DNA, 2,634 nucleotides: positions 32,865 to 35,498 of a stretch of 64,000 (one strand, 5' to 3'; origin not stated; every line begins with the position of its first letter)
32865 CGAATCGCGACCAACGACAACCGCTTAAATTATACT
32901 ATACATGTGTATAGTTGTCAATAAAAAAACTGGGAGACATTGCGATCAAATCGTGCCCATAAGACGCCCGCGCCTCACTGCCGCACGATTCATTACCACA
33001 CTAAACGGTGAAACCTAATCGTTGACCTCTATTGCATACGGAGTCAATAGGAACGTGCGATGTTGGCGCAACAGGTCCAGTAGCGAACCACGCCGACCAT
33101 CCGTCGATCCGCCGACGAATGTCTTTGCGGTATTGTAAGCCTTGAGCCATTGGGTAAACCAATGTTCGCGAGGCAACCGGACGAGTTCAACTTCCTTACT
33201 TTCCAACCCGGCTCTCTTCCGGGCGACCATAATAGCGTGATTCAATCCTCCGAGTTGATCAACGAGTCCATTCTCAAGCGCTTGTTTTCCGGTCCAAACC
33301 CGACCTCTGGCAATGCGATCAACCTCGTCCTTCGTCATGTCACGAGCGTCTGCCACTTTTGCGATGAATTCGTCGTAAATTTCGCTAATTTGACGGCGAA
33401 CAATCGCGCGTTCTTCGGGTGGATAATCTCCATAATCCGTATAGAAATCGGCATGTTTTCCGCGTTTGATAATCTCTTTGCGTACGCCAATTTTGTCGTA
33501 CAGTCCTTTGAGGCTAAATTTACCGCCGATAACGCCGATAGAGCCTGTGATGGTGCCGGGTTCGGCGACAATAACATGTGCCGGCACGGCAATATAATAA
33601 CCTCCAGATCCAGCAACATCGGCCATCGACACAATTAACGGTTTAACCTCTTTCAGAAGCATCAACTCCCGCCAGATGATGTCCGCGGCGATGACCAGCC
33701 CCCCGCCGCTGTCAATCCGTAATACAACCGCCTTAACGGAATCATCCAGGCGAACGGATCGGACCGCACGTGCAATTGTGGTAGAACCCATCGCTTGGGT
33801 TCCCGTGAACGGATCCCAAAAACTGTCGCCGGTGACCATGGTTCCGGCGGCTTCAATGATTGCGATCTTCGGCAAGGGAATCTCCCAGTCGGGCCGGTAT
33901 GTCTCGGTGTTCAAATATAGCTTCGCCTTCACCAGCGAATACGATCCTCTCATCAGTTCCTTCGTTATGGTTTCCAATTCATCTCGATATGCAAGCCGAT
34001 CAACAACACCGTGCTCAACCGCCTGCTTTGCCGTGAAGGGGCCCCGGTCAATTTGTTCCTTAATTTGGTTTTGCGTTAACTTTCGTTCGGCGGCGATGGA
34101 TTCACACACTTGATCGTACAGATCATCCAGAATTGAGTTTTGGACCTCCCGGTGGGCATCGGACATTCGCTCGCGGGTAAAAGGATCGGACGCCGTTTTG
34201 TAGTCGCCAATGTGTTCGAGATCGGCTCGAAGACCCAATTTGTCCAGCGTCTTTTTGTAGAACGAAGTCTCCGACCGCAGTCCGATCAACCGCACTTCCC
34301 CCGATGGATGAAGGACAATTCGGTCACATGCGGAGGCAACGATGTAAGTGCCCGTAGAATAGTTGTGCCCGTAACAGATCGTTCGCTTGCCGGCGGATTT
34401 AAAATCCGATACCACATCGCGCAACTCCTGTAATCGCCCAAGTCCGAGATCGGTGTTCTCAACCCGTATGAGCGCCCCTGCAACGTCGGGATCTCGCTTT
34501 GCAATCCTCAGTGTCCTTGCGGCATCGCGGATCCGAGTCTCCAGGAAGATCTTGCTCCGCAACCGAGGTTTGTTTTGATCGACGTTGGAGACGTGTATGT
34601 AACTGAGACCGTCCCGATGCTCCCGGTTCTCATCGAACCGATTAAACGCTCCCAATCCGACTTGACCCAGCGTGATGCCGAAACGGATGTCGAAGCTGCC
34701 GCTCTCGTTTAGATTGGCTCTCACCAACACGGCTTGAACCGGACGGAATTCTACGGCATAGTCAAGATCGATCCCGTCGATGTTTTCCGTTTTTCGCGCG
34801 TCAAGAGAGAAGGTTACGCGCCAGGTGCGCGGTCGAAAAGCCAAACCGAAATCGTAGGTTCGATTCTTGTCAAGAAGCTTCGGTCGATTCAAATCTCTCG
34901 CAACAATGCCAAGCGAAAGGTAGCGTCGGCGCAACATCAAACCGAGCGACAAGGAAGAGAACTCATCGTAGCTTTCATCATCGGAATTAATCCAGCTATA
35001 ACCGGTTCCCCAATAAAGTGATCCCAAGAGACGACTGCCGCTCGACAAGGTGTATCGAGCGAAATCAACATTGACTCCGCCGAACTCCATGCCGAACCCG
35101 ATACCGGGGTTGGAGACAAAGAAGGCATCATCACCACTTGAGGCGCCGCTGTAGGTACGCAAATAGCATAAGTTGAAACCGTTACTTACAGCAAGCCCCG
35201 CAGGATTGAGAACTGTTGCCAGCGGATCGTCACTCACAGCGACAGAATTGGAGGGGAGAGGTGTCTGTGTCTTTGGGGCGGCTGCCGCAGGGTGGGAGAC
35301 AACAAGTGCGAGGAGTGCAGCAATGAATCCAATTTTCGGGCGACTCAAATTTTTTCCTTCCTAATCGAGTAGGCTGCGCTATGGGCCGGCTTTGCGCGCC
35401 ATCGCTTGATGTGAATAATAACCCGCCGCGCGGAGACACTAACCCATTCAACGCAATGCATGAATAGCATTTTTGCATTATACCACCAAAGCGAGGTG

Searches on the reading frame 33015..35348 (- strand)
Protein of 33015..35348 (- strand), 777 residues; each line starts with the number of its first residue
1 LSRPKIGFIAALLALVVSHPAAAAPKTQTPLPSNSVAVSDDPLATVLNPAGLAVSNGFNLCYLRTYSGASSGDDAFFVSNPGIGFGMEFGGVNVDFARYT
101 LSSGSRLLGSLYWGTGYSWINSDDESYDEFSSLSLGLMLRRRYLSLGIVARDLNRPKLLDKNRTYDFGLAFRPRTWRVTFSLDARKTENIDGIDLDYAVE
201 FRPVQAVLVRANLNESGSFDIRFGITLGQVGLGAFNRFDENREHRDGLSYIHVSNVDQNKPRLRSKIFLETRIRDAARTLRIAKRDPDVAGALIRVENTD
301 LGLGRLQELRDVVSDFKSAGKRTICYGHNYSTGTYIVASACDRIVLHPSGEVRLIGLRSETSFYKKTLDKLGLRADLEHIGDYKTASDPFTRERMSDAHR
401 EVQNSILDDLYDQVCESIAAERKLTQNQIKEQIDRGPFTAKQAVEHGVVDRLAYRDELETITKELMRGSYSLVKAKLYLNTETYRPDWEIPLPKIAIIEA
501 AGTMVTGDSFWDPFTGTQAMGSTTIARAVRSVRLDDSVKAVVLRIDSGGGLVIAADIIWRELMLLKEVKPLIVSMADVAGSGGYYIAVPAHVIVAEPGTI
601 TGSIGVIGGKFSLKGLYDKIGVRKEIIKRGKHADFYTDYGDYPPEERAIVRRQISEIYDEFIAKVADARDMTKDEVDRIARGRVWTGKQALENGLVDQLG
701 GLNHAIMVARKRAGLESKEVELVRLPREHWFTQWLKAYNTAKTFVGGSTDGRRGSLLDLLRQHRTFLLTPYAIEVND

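Call 41: search_protein_families(library=pfam, proteins=[window:33015-35348:-], max_evalue=0.00001)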
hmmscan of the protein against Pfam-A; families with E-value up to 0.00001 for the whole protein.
window:33015-35348:- (777 aa): 1 family
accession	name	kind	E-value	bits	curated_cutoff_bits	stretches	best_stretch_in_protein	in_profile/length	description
PF01343.23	Peptidase_S49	-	3.5e-80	267.8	24.9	2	565-715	3-153/154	Peptidase family S49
